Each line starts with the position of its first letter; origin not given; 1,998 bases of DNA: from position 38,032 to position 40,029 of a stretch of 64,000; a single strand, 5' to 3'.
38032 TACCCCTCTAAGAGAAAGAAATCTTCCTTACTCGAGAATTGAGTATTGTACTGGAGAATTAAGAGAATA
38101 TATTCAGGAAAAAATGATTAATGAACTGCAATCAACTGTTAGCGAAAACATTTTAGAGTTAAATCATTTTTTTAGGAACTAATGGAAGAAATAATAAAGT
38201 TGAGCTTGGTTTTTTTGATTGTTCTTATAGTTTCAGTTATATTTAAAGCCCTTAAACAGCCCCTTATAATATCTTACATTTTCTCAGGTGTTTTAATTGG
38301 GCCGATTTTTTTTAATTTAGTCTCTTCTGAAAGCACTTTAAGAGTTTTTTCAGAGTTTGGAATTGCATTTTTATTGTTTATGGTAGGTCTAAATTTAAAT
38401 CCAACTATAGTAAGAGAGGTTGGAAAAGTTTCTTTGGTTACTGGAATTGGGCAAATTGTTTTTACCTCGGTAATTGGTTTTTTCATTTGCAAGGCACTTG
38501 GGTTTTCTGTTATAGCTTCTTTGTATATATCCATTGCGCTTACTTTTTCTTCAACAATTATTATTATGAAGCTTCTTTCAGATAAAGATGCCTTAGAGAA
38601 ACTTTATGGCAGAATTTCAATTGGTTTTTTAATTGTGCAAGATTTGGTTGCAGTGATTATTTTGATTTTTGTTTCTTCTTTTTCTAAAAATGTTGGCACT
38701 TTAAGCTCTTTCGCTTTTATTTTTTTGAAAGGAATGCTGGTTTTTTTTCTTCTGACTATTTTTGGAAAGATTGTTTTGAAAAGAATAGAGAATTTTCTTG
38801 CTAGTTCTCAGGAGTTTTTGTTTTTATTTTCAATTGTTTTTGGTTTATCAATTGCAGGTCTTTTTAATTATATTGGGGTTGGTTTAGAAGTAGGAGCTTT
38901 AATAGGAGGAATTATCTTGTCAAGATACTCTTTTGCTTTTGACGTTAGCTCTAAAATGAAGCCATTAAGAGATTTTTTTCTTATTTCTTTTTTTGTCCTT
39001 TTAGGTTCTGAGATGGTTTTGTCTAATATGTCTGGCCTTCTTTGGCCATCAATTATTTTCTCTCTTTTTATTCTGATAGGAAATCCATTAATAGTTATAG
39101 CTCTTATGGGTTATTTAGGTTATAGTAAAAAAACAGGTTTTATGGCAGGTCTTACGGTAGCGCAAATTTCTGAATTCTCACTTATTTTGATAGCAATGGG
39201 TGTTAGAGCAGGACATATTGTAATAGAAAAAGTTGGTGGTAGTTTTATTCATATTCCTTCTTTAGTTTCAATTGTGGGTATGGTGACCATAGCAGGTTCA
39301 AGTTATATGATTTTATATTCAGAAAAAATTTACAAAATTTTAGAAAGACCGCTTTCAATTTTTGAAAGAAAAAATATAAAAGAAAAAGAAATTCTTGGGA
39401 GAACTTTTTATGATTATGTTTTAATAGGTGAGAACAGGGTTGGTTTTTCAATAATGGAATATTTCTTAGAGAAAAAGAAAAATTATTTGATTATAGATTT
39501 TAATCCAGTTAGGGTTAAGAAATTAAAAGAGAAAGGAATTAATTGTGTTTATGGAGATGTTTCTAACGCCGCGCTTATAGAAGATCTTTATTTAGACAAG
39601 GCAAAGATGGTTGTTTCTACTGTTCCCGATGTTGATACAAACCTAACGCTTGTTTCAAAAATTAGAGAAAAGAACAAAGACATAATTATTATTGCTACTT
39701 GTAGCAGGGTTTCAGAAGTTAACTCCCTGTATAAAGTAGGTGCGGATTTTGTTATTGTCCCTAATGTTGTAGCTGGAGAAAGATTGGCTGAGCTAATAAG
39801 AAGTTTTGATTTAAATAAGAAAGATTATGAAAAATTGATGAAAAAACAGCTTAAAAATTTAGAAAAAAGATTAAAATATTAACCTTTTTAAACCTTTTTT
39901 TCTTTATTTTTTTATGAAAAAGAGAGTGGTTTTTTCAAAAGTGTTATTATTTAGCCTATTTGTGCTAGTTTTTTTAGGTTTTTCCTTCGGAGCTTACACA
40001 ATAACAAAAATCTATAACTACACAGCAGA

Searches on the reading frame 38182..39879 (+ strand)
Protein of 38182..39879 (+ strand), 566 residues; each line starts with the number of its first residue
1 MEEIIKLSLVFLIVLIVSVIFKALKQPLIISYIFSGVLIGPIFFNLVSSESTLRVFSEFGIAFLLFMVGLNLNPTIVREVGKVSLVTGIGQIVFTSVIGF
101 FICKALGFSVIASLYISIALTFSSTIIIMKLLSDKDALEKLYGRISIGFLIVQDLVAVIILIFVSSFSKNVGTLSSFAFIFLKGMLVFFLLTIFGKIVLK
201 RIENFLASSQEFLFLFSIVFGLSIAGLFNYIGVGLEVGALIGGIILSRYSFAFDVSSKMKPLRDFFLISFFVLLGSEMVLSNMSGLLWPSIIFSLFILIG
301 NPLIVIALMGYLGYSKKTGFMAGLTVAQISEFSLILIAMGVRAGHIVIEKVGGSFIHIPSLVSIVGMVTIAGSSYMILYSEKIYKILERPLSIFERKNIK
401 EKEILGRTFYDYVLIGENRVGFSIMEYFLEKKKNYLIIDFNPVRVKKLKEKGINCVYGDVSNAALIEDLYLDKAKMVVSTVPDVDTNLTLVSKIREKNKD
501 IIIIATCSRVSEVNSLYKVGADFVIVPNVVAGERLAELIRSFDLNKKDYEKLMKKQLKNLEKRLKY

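Call 50: search_protein_families(library=pfam, proteins=[window:38182-39879:+], max_evalue=0.01)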
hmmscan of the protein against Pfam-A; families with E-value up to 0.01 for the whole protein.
window:38182-39879:+ (566 aa): 2 families
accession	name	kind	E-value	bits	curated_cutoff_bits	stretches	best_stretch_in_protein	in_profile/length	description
PF00999.27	Na_H_Exchanger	-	4.6e-50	171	26.2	1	12-346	2-346/375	Sodium/hydrogen exchanger, transmembrane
PF02254.24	TrkA_N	-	1.1e-22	80.9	23.8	1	412-527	1-116/116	TrkA-N domain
